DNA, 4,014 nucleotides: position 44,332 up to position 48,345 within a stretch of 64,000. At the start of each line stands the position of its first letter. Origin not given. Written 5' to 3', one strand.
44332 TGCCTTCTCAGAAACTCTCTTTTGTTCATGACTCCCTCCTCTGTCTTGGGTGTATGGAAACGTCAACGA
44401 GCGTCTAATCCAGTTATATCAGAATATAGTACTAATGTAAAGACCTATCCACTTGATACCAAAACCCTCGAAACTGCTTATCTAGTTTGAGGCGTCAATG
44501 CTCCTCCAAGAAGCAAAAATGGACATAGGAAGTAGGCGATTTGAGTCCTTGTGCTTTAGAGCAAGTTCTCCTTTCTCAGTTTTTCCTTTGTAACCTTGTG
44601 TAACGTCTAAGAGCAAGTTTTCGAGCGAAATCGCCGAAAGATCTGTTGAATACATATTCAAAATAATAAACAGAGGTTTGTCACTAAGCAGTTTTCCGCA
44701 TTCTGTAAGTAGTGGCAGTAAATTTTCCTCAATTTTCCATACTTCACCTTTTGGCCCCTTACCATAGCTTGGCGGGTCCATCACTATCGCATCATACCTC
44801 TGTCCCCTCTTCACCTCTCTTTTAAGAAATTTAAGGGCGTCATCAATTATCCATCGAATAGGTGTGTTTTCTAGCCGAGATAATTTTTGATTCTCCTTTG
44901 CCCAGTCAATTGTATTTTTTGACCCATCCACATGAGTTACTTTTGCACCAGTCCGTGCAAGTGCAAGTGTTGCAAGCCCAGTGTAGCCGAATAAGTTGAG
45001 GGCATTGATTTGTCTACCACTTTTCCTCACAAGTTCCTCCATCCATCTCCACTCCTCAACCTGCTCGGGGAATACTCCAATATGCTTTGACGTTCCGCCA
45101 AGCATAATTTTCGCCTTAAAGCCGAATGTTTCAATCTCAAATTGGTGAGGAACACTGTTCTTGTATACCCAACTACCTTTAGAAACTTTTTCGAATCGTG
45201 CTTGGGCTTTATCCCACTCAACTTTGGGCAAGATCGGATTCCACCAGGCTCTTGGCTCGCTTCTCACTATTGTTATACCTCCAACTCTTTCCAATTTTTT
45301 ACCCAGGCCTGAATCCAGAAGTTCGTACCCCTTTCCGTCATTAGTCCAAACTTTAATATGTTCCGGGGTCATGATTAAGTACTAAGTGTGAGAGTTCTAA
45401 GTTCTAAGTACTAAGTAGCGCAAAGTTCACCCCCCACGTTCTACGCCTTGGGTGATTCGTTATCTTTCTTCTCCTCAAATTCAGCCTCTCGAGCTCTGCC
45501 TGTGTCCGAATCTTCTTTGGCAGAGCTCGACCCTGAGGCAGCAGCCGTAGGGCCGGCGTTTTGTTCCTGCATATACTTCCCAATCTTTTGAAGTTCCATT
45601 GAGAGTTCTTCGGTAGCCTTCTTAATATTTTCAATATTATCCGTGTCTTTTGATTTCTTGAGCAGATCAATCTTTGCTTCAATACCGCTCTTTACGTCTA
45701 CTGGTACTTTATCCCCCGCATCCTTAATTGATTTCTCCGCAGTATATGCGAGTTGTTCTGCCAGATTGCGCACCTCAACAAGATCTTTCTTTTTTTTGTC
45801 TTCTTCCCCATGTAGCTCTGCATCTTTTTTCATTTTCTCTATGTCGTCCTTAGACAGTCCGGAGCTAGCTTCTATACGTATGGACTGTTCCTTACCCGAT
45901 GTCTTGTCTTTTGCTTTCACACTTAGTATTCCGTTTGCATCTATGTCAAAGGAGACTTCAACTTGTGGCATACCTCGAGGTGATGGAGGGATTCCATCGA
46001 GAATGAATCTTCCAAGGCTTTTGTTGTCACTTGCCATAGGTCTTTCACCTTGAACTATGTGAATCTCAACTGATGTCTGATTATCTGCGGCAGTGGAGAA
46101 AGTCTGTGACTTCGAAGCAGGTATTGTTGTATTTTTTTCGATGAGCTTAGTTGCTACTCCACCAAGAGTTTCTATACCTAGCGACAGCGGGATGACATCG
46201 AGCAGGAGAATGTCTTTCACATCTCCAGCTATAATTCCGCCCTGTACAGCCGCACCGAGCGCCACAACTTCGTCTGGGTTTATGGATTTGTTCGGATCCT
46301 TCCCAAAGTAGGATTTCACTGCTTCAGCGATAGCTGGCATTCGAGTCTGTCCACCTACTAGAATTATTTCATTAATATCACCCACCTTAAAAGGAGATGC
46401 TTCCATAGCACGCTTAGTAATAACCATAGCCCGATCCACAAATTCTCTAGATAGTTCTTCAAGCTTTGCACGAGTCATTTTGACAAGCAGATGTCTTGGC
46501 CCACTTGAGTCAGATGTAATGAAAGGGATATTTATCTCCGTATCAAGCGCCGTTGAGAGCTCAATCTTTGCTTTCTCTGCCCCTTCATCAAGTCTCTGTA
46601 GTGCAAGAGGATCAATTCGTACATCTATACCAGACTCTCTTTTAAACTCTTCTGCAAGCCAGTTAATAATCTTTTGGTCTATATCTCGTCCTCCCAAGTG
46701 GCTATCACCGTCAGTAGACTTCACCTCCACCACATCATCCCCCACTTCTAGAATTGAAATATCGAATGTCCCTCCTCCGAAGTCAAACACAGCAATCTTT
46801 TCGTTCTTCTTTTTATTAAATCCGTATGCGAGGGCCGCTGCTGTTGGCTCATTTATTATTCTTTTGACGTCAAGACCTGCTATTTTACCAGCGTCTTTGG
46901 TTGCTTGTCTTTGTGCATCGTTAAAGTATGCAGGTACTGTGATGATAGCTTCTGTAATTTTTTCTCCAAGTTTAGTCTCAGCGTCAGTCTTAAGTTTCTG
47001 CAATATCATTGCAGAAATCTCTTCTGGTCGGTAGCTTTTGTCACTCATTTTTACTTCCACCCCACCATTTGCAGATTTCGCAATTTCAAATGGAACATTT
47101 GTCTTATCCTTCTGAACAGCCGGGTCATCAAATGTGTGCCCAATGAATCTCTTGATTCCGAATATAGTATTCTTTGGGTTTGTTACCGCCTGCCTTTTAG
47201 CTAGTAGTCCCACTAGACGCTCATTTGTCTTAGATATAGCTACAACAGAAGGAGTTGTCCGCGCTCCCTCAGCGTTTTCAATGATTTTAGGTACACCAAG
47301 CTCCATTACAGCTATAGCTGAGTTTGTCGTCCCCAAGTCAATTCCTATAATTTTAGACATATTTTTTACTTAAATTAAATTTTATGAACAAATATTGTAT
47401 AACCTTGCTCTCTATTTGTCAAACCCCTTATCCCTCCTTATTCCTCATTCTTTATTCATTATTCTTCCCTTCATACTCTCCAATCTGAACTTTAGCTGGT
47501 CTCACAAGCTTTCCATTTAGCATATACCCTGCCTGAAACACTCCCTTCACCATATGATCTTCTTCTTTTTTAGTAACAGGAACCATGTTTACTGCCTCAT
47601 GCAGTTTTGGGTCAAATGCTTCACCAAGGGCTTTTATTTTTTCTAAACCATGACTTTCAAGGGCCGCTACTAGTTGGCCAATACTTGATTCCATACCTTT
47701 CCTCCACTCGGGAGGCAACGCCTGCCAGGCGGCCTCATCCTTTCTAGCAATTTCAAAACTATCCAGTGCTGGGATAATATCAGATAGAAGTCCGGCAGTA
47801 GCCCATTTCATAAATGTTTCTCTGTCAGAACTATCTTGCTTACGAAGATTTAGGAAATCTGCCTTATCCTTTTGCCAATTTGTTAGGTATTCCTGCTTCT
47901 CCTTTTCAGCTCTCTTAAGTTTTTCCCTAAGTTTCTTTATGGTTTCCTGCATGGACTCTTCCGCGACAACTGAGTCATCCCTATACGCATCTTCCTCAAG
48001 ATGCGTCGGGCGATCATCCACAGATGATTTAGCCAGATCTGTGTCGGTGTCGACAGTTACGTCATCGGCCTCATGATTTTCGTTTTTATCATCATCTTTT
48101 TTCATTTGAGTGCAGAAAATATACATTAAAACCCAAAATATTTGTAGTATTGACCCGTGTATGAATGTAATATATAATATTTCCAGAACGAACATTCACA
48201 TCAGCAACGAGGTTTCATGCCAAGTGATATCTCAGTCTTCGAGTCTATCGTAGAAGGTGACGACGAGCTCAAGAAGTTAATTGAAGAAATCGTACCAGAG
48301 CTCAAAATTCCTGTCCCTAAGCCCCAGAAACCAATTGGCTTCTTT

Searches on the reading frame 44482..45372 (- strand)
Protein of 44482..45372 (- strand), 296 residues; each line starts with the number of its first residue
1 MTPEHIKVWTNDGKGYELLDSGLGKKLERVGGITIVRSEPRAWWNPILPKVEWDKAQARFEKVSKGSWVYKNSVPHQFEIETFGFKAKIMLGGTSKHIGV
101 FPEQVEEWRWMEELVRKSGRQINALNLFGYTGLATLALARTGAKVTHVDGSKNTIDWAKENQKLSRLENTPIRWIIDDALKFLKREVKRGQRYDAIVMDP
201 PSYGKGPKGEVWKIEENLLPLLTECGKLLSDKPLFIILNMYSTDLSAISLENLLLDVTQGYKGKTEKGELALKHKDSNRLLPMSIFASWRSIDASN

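Call 46: search_protein_families(library=pfam, proteins=[window:44482-45372:-], max_evalue=0.0001)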
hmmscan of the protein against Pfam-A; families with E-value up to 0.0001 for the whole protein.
window:44482-45372:- (296 aa): 2 families
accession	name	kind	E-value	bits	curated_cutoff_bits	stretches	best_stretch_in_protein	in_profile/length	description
PF10672.15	Methyltrans_SAM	-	4.7e-12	46.2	27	1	57-229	66-235/286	S-adenosylmethionine-dependent methyltransferase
PF03602.21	Cons_hypoth95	-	1.5e-07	31.7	24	1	116-203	37-123/182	Conserved hypothetical protein 95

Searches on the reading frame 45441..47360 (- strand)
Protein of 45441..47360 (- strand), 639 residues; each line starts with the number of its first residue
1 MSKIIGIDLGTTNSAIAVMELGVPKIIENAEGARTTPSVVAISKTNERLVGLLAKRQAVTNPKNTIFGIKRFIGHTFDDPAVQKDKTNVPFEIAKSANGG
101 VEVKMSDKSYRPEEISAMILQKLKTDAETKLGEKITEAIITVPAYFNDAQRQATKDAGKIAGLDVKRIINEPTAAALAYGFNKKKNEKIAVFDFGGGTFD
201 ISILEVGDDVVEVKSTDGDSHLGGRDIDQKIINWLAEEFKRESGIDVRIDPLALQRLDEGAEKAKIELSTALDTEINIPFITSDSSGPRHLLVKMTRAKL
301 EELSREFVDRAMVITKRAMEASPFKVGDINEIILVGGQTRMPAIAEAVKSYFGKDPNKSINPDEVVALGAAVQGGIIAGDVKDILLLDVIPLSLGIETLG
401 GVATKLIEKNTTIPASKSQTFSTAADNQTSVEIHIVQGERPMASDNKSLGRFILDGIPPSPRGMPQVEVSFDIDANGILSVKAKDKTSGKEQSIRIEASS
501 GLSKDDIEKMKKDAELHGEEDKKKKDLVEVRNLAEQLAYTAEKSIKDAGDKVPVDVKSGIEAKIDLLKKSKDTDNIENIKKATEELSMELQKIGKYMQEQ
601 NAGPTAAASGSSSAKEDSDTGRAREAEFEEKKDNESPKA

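Call 46: search_protein_families(library=pfam, proteins=[window:45441-47360:-], max_evalue=0.0001)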
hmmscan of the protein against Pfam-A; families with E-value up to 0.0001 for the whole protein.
window:45441-47360:- (639 aa): 2 families
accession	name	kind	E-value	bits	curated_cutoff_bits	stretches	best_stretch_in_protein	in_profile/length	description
PF00012.26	HSP70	-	2.3e-247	822.5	20.6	1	4-598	1-598/599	Hsp70 protein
PF06723.19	MreB_Mbl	-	5.7e-18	65.3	27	1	118-371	76-316/327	MreB/Mbl protein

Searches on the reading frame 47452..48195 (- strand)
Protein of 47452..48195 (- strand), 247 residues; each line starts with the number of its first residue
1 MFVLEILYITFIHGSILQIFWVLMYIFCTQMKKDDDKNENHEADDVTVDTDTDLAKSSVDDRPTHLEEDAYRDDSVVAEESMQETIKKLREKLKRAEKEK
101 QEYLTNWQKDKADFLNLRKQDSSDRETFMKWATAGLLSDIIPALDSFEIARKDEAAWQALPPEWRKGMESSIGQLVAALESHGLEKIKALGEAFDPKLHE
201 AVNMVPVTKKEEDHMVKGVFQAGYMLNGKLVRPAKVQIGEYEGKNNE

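Call 46: search_protein_families(library=pfam, proteins=[window:47452-48195:-], max_evalue=0.0001)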
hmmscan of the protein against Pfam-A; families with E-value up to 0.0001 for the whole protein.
window:47452-48195:- (247 aa): 1 family
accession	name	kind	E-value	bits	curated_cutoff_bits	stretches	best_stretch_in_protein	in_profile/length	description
PF01025.24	GrpE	-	1.4e-35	122.8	25.8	1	79-239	6-164/165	GrpE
